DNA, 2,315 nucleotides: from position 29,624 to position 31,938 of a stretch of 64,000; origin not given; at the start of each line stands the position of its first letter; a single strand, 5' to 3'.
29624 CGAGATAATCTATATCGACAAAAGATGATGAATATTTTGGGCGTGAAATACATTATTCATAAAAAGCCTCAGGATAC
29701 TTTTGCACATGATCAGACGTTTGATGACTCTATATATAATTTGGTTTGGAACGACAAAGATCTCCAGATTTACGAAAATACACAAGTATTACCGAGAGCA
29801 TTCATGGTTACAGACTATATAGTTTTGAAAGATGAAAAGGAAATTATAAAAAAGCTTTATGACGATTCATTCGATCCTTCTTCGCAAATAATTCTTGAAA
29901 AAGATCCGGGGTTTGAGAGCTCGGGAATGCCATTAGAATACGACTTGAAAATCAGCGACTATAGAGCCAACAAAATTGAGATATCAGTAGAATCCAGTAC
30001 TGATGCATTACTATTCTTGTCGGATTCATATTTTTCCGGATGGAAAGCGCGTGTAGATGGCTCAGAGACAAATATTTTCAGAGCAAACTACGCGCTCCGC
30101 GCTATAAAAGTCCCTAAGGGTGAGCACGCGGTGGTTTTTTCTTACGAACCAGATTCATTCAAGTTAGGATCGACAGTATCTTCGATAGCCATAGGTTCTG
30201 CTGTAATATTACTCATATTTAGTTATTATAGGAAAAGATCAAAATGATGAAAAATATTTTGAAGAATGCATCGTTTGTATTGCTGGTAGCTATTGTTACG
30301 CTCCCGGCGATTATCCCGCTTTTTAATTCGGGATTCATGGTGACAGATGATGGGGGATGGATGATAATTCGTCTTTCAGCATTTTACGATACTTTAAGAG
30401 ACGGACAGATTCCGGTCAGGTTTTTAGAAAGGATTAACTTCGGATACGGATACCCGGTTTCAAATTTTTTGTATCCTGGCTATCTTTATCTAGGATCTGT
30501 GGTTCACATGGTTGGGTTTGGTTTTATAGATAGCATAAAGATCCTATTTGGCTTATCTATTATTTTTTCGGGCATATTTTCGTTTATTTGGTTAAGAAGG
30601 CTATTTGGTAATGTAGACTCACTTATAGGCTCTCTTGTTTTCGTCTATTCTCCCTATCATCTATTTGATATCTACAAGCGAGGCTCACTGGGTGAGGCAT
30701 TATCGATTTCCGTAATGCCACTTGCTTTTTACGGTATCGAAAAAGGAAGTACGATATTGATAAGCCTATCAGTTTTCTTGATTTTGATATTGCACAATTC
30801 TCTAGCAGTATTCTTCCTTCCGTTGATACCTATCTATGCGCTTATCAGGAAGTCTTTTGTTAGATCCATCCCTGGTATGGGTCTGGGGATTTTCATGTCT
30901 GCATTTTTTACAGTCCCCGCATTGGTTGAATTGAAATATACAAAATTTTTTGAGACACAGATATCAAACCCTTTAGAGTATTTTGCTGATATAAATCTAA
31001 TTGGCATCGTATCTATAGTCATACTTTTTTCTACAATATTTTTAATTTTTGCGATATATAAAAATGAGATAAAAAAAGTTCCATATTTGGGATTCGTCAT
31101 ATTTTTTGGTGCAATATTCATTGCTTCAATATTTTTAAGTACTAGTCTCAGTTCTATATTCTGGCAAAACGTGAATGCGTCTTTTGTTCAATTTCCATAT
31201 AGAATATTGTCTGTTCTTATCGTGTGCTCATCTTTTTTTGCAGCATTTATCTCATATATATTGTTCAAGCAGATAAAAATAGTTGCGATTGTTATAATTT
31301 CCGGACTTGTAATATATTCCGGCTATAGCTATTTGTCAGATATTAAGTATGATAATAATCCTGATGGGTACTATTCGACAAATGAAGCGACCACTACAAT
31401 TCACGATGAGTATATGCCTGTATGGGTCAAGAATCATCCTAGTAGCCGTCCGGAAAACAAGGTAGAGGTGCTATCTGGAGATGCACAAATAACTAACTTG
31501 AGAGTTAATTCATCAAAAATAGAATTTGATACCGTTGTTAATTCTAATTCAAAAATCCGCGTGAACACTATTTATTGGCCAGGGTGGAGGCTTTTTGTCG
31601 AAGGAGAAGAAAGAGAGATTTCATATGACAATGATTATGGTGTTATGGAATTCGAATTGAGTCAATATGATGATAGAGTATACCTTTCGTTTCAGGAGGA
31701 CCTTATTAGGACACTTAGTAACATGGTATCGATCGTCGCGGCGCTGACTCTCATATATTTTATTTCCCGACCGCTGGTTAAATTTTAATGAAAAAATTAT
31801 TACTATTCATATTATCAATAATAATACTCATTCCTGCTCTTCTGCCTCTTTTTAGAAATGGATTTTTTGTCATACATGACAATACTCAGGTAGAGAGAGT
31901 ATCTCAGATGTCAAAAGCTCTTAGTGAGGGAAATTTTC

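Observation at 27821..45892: Three YfhO and three PTPS-related paralogs interleaved, sharing a C-terminal 'Y(F/Y)PGW(K/R)…(V/I)(D/N)G' domain across two different families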

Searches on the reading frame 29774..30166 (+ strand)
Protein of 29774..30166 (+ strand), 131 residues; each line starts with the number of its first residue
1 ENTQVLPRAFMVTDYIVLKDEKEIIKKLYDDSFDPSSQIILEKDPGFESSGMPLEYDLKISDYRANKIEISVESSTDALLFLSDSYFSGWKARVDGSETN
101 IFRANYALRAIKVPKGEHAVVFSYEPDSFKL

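Call 45: search_solved_structures(query=A4, max_evalue=10, show_alignments=5)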
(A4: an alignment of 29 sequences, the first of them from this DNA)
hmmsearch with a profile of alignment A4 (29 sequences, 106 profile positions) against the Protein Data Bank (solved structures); distinct sequences matched with E-value up to 10: 1.
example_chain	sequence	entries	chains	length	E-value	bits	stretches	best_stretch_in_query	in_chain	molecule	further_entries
8fg6_B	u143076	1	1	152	0.073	16.1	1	60-103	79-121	C104.1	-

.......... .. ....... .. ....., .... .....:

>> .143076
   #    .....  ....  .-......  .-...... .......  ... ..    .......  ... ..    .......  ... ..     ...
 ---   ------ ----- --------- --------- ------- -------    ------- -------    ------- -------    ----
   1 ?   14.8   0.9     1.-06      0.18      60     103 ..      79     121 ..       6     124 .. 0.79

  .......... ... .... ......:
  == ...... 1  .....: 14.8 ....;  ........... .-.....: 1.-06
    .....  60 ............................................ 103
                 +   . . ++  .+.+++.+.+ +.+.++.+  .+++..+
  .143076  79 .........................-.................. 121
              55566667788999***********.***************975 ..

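Call 46: search_protein_families(library=pfam, alignment_id=A4, max_evalue=1)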
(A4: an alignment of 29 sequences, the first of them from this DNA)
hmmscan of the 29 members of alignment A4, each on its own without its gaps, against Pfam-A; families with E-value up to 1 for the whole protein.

A. member 1, seq(131 aa): 1 family
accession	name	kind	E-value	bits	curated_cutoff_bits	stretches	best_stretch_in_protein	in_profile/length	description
PF09586.16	YfhO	-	8.5e-14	51.3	28.5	1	56-131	754-830/835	Bacterial membrane protein YfhO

B. families by the number of members that match (of 29 scanned): 12 families
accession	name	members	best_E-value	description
PF09586.16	YfhO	25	7.4e-17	Bacterial membrane protein YfhO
PF11708.13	Slu7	1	0.037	Pre-mRNA splicing Prp18-interacting factor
PF07748.19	Glyco_hydro_38C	1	0.054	Glycosyl hydrolases family 38 C-terminal domain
PF03787.20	RAMPs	1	0.057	RAMP superfamily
PF17456.7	TcpS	1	0.062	Toxin-coregulated pilus protein S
PF24534.1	HMA_PCA1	1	0.076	PCA1 HMA heavy metal-associated domain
PF22820.2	TcaA_3rd_4th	1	0.081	TcaA protein 3rd/4th domain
PF18539.7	DUF5625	1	0.11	Domain of unknown function (DUF5625)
PF20007.4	fvmRadSAM-pep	1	0.12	FtsH ternary system-associated peptide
PF00570.28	HRDC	1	0.12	HRDC domain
PF10766.14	AcrZ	1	0.14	Multidrug efflux pump-associated protein AcrZ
PF21159.3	FlgK_2nd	1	0.15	Flagellar hook-associated protein 1, D3 domain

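Call 53: search_protein_representatives(alignment_id=A4)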
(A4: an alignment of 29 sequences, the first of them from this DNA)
Query: 29 sequences, 106 profile positions. Proteins with E-value up to 0.001 (for the whole library): 50387; up to 1e-10: 10982; up to 1e-30: 4. The best 150 are listed.
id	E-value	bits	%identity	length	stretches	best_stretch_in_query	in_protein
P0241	1.9e-46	172.3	-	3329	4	2-106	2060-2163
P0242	4.0e-44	164.9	-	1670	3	22-106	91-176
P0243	3.8e-34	132.8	-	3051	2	25-105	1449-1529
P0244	6.9e-31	122.3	-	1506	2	28-105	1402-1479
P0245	1.2e-30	121.6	-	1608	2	8-105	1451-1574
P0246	1.2e-27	111.9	-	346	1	3-106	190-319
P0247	6.1e-27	109.6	-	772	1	3-106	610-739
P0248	6.9e-27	109.4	-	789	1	3-106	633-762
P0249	1.0e-26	108.9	-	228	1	3-105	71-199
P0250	9.5e-26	105.8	-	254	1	5-106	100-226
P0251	2.9e-25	104.2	-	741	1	4-100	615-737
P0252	3.2e-25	104.1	-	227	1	3-105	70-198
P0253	3.3e-25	104.0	-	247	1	3-106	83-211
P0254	5.1e-25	103.5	-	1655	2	32-105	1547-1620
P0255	5.3e-25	103.4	-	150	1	6-103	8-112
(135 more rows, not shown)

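Call 73: find_encoding_contigs(protein=P0244, flank=6000, max_places=2)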
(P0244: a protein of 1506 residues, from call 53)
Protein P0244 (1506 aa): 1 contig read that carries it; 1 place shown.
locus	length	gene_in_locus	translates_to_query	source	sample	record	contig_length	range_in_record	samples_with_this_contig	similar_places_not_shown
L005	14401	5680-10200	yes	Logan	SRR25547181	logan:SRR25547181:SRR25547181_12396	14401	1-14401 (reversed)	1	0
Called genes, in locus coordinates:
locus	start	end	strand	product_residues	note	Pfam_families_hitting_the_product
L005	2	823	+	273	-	?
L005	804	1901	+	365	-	PF00155:Aminotran_1_2 (weak), PF01041:DegT_DnrJ_EryC1, PF01212:Beta_elim_lyase (faint)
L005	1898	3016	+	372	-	PF01073:3Beta_HSD, PF01370:Epimerase, PF02719:Polysacc_synt_2 (faint), PF13460:NAD_binding_10 (weak), PF16363:GDP_Man_Dehyd, PF07993:NAD_binding_4 (weak), PF01370:Epimerase, PF16363:GDP_Man_Dehyd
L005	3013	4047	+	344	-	PF03706:LPG_synthase_TM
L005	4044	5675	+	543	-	-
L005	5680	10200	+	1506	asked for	PF09586:YfhO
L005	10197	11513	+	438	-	-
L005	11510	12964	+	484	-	-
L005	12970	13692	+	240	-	PF13489:Methyltransf_23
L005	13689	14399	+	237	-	?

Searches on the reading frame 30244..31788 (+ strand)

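Call 5: search_protein_families(library=pfam, proteins=[window:30244-31788:+], max_evalue=1)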
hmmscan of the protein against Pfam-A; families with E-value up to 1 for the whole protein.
window:30244-31788:+ (514 aa): 0 families

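Call 6: search_protein_families(library=ncbifam, proteins=[window:30244-31788:+], max_evalue=1)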
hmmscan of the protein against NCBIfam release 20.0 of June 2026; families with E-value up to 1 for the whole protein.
window:30244-31788:+ (514 aa): 1 family
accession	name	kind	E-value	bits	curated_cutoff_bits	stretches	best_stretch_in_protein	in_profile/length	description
NF007298.0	PRK09776.1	equivalog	0.39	8.5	1135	1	260-357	46-143/1111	diguanylate cyclase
